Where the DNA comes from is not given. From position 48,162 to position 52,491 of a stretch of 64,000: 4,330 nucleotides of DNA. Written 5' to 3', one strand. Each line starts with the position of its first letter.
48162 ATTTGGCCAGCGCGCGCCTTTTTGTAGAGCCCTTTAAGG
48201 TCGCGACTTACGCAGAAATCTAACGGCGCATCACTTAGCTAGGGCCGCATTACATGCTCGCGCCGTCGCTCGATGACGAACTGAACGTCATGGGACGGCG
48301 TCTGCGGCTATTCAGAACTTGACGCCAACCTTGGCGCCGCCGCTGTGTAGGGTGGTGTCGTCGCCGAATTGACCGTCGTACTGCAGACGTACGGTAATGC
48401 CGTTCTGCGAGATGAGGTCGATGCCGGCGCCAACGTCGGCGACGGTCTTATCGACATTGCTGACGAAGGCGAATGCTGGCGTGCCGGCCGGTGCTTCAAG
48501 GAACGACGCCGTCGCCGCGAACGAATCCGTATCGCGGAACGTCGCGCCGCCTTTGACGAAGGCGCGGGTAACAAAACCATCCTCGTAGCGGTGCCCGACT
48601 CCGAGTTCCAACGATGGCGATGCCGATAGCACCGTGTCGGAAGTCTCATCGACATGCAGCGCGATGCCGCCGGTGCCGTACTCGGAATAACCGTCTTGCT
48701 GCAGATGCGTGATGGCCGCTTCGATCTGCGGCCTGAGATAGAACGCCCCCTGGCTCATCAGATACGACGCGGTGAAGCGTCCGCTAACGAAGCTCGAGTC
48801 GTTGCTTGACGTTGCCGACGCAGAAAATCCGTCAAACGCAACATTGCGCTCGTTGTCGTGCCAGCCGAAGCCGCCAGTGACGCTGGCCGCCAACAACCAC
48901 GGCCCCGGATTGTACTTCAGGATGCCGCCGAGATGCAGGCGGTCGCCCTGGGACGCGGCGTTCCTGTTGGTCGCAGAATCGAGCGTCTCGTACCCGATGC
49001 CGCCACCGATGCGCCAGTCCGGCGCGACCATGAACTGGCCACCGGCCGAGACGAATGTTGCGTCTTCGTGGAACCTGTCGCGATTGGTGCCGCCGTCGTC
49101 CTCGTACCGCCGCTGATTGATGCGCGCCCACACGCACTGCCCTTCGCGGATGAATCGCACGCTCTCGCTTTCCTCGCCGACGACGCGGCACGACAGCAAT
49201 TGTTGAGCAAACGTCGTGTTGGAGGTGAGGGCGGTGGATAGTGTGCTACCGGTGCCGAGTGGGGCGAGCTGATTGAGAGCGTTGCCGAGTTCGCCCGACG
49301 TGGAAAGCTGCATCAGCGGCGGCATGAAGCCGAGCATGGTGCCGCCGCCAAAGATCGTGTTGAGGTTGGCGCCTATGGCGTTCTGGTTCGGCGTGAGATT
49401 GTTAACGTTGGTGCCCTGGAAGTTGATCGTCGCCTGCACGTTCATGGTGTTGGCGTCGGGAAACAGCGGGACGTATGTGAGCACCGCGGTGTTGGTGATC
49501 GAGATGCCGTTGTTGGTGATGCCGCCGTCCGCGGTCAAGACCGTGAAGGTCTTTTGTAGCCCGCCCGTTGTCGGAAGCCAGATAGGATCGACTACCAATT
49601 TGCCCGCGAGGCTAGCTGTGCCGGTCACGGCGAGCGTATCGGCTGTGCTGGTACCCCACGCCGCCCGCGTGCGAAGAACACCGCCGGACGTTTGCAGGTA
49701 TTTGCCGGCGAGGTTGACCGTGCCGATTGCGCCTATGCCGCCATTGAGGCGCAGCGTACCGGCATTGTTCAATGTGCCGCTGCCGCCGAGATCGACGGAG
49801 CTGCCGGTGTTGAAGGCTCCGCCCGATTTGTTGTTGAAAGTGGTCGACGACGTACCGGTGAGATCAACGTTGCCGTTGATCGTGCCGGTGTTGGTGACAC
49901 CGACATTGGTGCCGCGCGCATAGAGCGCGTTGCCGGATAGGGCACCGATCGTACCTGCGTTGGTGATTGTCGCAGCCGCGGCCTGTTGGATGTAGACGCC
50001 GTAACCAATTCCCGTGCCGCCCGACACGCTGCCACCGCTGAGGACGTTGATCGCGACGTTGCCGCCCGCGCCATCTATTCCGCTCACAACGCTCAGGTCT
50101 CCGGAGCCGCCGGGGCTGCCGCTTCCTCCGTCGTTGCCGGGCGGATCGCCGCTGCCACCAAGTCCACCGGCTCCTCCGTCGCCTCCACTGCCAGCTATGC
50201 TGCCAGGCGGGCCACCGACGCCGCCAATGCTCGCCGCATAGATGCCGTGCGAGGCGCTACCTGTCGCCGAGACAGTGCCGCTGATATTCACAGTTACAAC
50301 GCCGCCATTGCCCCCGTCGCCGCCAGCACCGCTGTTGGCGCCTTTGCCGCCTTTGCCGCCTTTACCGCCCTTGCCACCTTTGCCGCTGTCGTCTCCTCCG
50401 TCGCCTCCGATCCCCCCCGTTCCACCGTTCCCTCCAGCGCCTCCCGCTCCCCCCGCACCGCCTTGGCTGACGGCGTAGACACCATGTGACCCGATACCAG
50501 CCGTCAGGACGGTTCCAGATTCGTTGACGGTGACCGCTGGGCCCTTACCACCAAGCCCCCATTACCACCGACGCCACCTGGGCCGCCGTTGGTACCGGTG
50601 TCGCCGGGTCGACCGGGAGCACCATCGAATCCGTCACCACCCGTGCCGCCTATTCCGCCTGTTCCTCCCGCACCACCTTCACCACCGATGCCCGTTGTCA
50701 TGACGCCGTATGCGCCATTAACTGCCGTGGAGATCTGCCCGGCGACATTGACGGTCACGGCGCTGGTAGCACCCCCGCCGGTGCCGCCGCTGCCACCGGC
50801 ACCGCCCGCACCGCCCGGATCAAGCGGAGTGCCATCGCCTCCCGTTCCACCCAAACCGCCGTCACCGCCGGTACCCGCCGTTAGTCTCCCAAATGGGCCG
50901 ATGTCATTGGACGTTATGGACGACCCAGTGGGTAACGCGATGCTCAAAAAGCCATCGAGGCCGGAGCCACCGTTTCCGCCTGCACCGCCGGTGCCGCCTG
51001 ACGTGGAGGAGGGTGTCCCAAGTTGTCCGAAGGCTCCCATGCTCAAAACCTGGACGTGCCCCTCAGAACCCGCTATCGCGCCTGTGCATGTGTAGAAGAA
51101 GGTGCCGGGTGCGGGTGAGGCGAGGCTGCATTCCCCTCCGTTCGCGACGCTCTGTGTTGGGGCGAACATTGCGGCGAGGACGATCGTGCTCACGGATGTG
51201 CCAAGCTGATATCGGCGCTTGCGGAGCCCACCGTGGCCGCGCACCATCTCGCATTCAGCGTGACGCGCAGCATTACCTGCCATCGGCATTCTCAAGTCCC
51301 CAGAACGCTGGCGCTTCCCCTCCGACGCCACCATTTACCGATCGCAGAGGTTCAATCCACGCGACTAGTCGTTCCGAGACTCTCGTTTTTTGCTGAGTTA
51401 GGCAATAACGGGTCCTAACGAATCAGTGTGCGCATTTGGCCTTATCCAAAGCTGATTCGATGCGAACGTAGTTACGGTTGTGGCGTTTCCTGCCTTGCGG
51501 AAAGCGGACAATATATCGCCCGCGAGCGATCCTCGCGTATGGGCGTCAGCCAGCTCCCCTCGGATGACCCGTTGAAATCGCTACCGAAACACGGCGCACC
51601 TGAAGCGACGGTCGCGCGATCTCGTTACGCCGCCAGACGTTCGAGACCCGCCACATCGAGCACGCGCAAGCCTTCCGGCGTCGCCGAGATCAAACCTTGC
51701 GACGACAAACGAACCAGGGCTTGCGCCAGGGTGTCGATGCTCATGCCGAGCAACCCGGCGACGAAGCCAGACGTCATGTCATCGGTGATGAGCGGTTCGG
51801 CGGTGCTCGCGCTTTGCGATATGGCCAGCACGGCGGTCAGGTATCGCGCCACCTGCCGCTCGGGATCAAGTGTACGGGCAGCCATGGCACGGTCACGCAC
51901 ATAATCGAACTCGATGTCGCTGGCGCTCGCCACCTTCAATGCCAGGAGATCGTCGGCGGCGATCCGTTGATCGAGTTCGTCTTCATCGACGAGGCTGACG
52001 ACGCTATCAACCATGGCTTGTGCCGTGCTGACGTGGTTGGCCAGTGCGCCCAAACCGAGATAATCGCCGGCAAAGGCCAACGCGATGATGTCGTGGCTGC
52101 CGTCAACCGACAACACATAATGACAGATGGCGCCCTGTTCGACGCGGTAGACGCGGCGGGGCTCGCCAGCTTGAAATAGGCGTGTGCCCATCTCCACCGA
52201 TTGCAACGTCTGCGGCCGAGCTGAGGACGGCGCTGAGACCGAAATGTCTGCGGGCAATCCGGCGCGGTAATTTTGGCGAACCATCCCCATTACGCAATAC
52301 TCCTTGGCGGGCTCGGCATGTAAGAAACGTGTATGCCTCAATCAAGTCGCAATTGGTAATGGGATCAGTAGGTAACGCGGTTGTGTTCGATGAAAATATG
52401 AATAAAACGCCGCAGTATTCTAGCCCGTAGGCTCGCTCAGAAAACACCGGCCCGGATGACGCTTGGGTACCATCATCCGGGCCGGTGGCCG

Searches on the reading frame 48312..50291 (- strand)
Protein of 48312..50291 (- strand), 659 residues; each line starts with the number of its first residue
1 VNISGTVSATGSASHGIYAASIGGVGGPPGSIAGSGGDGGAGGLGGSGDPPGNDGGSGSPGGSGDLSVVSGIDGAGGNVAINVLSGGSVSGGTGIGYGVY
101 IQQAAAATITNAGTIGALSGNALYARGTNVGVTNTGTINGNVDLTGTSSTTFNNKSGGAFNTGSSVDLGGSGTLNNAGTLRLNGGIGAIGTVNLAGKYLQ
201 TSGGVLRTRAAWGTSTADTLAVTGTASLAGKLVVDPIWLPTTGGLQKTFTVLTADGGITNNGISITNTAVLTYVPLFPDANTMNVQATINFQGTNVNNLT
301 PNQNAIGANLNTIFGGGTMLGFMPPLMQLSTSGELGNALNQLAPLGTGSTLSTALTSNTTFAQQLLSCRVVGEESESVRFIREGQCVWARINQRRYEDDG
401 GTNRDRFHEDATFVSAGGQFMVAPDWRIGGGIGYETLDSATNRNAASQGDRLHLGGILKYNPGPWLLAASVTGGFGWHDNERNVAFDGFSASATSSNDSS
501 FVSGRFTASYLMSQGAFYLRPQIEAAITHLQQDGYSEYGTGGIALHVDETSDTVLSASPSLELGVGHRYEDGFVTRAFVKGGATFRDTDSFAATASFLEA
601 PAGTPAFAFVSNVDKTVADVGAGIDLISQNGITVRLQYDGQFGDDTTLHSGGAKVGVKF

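Call 55: search_protein_families(library=pfam, proteins=[window:48312-50291:-], max_evalue=0.001)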
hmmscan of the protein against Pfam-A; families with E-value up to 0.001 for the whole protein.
window:48312-50291:- (659 aa): 1 family
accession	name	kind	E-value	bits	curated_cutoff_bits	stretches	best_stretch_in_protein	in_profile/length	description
PF03797.25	Autotransporter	-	2.7e-34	119.5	26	1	387-639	1-255/255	Autotransporter beta-domain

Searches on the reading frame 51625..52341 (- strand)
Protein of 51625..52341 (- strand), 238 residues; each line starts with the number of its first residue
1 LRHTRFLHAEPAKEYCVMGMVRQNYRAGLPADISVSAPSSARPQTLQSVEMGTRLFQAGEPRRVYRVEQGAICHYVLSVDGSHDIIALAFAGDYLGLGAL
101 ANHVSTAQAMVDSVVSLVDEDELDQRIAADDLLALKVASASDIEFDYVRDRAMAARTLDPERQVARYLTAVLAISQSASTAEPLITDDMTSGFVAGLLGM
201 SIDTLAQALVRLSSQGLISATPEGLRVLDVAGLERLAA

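Call 55: search_protein_families(library=pfam, proteins=[window:51625-52341:-], max_evalue=0.001)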
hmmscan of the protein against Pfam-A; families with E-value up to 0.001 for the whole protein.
window:51625-52341:- (238 aa): 2 families
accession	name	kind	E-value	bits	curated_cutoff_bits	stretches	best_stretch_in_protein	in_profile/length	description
PF00027.35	cNMP_binding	-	1.6e-10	41.2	27.5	1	47-128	2-87/89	Cyclic nucleotide-binding domain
PF13545.12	HTH_Crp_2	-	4.9e-08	33.3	27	1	164-236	3-70/70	Crp-like helix-turn-helix domain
